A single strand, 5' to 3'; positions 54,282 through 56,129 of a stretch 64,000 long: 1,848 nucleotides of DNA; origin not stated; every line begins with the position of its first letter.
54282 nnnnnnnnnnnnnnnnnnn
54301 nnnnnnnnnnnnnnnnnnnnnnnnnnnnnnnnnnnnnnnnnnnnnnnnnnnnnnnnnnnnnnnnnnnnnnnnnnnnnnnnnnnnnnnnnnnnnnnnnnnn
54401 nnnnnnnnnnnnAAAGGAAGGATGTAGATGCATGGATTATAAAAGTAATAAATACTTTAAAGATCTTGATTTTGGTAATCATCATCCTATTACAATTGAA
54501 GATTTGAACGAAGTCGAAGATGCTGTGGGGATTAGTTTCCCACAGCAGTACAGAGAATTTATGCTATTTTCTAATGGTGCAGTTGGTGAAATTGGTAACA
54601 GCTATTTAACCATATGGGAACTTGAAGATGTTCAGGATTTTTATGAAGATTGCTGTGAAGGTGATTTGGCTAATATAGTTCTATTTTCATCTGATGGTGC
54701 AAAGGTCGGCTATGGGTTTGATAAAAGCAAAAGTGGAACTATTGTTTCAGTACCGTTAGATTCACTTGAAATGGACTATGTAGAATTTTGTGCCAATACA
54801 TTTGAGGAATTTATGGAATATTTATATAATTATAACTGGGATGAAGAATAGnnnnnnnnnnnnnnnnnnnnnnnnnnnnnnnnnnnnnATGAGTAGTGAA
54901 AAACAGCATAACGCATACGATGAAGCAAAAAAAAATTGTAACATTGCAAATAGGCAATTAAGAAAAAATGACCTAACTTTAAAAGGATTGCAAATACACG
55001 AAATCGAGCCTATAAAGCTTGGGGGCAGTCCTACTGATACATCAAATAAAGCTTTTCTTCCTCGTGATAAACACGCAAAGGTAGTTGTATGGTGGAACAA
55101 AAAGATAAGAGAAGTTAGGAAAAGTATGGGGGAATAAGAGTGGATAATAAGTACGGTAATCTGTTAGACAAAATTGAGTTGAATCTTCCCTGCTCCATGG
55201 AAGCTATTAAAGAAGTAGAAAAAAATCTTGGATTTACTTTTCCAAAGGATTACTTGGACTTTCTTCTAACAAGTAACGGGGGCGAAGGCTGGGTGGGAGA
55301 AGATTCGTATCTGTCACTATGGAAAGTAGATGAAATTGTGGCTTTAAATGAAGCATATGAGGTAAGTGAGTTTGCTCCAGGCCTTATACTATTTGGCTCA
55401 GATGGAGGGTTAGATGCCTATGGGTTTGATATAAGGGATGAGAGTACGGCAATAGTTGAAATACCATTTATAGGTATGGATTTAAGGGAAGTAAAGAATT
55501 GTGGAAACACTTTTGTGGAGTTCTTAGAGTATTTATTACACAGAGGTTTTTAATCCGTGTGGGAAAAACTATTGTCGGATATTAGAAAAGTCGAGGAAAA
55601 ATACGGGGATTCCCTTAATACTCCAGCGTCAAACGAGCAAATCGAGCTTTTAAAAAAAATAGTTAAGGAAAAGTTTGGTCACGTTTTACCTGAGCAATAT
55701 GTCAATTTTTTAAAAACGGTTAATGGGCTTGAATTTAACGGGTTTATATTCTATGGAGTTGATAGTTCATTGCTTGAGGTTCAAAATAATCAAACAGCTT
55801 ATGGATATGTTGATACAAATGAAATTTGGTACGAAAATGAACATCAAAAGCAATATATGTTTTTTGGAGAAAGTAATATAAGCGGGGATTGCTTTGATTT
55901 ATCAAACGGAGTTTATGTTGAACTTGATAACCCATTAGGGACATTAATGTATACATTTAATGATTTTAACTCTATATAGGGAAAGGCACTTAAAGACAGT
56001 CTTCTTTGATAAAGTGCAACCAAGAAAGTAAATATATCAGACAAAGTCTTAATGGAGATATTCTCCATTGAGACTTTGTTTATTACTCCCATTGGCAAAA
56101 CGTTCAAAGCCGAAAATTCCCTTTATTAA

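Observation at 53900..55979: HNH-like nuclease toxin tip, orphan toxin cassette and a triple SUKH immunity array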

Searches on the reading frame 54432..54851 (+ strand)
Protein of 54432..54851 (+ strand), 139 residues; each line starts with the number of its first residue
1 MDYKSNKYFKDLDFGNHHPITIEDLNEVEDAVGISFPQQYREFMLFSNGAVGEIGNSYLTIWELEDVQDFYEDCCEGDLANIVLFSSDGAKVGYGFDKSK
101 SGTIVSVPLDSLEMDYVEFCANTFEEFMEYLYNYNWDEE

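Call 3: search_protein_families(library=pfam, max_evalue=0.1, proteins=[window:54432-54851:+])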
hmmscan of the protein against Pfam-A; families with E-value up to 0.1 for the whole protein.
window:54432-54851:+ (139 aa): 3 families
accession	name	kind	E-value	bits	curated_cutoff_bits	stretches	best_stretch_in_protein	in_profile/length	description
PF09346.15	SMI1_KNR4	-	5.9e-16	59.6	25.4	1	19-129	1-124/125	SMI1 / KNR4 family (SUKH-1)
PF14568.11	SUKH_6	-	3.8e-11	44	27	1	23-128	2-119/119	SMI1-KNR4 cell-wall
PF14567.11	SUKH_5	-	3.6e-05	24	27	1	18-129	20-138/142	SMI1-KNR4 cell-wall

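Call 9: search_protein_families(library=ncbifam, max_evalue=1, proteins=[window:54432-54851:+])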
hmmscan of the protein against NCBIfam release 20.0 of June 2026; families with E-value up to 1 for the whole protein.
window:54432-54851:+ (139 aa): 0 families

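Call 93: search_solved_structures(query=window:54432-54848:+, max_evalue=0.01)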
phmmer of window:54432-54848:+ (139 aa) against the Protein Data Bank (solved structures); distinct sequences matched with E-value up to 0.01: 1.
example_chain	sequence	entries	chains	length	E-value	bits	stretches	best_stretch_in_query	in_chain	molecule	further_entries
3d5p_A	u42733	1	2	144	7.7e-12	48.6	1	24-132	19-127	putative glucan synthesis regulator of Smi1/Knr4 family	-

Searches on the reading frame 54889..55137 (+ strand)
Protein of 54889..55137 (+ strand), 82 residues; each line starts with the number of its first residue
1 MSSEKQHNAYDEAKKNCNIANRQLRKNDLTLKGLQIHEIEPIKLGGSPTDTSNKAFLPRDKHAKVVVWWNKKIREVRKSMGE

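Call 3: search_protein_families(library=pfam, max_evalue=0.1, proteins=[window:54889-55137:+])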
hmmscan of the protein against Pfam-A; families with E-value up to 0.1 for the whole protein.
window:54889-55137:+ (82 aa): 0 families

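Call 8: search_protein_families(library=pfam, max_evalue=10, proteins=[window:54889-55137:+])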
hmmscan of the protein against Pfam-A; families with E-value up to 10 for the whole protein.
window:54889-55137:+ (82 aa): 0 families

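Call 9: search_protein_families(library=ncbifam, max_evalue=1, proteins=[window:54889-55137:+])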
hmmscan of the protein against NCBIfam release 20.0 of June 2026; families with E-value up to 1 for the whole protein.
window:54889-55137:+ (82 aa): 1 family
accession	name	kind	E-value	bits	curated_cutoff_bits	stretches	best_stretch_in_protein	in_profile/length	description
NF041532.1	HprT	equivalog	0.066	13.2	50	1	58-76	19-37/52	HrpT family type III secretion system protein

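Call 28: find_encoding_contigs(protein=window:54889-55137:+, flank=10000, max_places=6)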
Protein window:54889-55137:+ (82 aa): 7 contigs read that carry it; 3 places shown.
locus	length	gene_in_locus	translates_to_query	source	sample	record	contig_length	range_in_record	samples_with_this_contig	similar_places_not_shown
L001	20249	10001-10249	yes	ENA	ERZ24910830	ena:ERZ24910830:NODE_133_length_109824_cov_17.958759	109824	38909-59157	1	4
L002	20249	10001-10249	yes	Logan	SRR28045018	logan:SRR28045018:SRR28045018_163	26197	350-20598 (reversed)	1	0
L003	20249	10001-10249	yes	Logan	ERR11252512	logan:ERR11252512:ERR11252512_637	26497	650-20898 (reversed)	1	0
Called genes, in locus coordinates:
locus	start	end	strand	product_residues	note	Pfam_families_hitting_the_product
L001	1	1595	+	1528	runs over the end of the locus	PF16697:Yop-YscD_cpl (faint), PF00498:FHA, PF01637:ATPase_2 (faint), PF20720:nSTAND3 (faint), PF24883:NPHP3_N (faint), PF00437:T2SSE (faint), PF01580:FtsK_SpoIIIE, PF01580:FtsK_SpoIIIE, +8 more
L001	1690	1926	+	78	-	PF08817:YukD (weak)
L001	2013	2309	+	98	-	PF06013:WXG100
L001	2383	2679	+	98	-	PF06013:WXG100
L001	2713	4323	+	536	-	-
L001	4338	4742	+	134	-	PF27768:UCP033725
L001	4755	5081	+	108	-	-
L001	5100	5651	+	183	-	-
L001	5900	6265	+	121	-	-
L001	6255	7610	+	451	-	-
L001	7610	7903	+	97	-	PF06013:WXG100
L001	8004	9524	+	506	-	-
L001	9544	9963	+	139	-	PF09346:SMI1_KNR4, PF14568:SUKH_6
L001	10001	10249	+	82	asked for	-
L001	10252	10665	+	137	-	PF14567:SUKH_5 (weak), PF09346:SMI1_KNR4, PF14568:SUKH_6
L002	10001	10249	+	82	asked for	-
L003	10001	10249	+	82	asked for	-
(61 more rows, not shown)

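Call 46: find_related_loci(query=A4, collection=metagenome_contigs, flank=5000)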
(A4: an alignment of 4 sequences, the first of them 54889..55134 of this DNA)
Query A4 (82 aa) in metagenome_contigs; peptide patterns used: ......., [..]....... (x = any residue, [..] = any of these).
137 stretches matched a pattern; 7 encode a relative of the query (tblastn E <= 1e-3); 7 distinct loci.
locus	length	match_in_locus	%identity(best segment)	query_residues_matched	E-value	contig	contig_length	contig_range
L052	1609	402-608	49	10-78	5e-23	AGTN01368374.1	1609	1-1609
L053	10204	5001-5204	47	10-77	2e-18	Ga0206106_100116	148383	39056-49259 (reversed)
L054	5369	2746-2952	48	10-77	2e-17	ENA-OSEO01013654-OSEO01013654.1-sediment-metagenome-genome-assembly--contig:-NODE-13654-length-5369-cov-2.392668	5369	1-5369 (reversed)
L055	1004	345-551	43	10-78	2e-17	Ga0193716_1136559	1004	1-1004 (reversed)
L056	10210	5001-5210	44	10-79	3e-15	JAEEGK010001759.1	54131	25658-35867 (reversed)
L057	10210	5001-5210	44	10-79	3e-15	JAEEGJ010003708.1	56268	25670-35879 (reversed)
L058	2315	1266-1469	41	10-77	5e-15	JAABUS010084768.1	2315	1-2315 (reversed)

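Call 81: predict_structure(alignment_id=A6)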
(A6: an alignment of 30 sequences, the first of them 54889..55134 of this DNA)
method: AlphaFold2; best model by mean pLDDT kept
length: 82 residues; sequences in the alignment: 30
mean_pLDDT: 92.6   pTM: 0.67
mean pLDDT of the five models: 92.6, 88.1, 75.0, 73.3, 71.4
residues with pLDDT >= 90: 72; 70-90: 8; 50-70: 2; < 50: 0
segments of 3 or more residues with pLDDT < 50: none
pLDDT, mean of each block of 10 residues (from residue 1): 79 95 94 94 94 94 95 97 89
secondary structure, 60 per line:
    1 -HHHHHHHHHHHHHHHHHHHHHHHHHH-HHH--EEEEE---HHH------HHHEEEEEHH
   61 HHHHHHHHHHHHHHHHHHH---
elements in order: H2-27 E34-38 E54-58 H59-79

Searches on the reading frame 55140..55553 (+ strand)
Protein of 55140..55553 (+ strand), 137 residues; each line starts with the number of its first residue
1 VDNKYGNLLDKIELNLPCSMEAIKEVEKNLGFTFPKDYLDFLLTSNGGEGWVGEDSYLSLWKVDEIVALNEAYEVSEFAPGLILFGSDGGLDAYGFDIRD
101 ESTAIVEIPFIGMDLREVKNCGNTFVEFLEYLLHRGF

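Call 3: search_protein_families(library=pfam, max_evalue=0.1, proteins=[window:55140-55553:+])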
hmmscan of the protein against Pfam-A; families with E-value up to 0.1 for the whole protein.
window:55140-55553:+ (137 aa): 3 families
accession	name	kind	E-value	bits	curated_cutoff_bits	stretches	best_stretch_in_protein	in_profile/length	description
PF09346.15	SMI1_KNR4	-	6e-18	66.1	25.4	1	17-130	1-124/125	SMI1 / KNR4 family (SUKH-1)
PF14568.11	SUKH_6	-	5.3e-11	43.5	27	1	21-129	2-119/119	SMI1-KNR4 cell-wall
PF14567.11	SUKH_5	-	5e-06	26.8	27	1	18-98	22-107/142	SMI1-KNR4 cell-wall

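Call 9: search_protein_families(library=ncbifam, max_evalue=1, proteins=[window:55140-55553:+])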
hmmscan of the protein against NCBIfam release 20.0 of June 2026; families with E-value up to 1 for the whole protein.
window:55140-55553:+ (137 aa): 1 family
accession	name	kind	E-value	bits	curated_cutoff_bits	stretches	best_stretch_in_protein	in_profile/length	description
NF038335.1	YPO0640_fam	subfamily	1.9e-05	24.6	55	1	20-47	25-57/150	YrhA family protein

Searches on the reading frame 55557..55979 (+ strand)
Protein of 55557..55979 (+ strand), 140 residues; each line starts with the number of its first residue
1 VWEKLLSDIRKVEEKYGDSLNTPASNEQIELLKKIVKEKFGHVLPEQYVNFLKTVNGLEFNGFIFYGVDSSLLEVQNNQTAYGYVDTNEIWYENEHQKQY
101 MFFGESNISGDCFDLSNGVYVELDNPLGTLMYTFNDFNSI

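Call 3: search_protein_families(library=pfam, max_evalue=0.1, proteins=[window:55557-55979:+])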
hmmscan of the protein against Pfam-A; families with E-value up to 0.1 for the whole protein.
window:55557-55979:+ (140 aa): 5 families
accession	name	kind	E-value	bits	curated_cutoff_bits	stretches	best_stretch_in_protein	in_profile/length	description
PF14568.11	SUKH_6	-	8.2e-08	33.2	27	1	36-115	7-88/119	SMI1-KNR4 cell-wall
PF09346.15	SMI1_KNR4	-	1.1e-07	32.9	25.4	1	24-117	2-96/125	SMI1 / KNR4 family (SUKH-1)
PF14567.11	SUKH_5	-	0.014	15.6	27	1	5-70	4-64/142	SMI1-KNR4 cell-wall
PF22440.1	SirC_C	-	0.072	13.5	27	0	25-40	22-37/47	SirC C-terminal domain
PF17114.10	Nod1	-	0.09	13.4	28.2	0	32-59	34-61/145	Gef2-related medial cortical node protein Nod1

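Call 9: search_protein_families(library=ncbifam, max_evalue=1, proteins=[window:55557-55979:+])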
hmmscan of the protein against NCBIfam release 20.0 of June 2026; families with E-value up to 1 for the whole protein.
window:55557-55979:+ (140 aa): 1 family
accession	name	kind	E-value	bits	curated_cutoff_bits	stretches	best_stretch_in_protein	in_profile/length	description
NF038335.1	YPO0640_fam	subfamily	7.6e-42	142.7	55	1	2-139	1-140/150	YrhA family protein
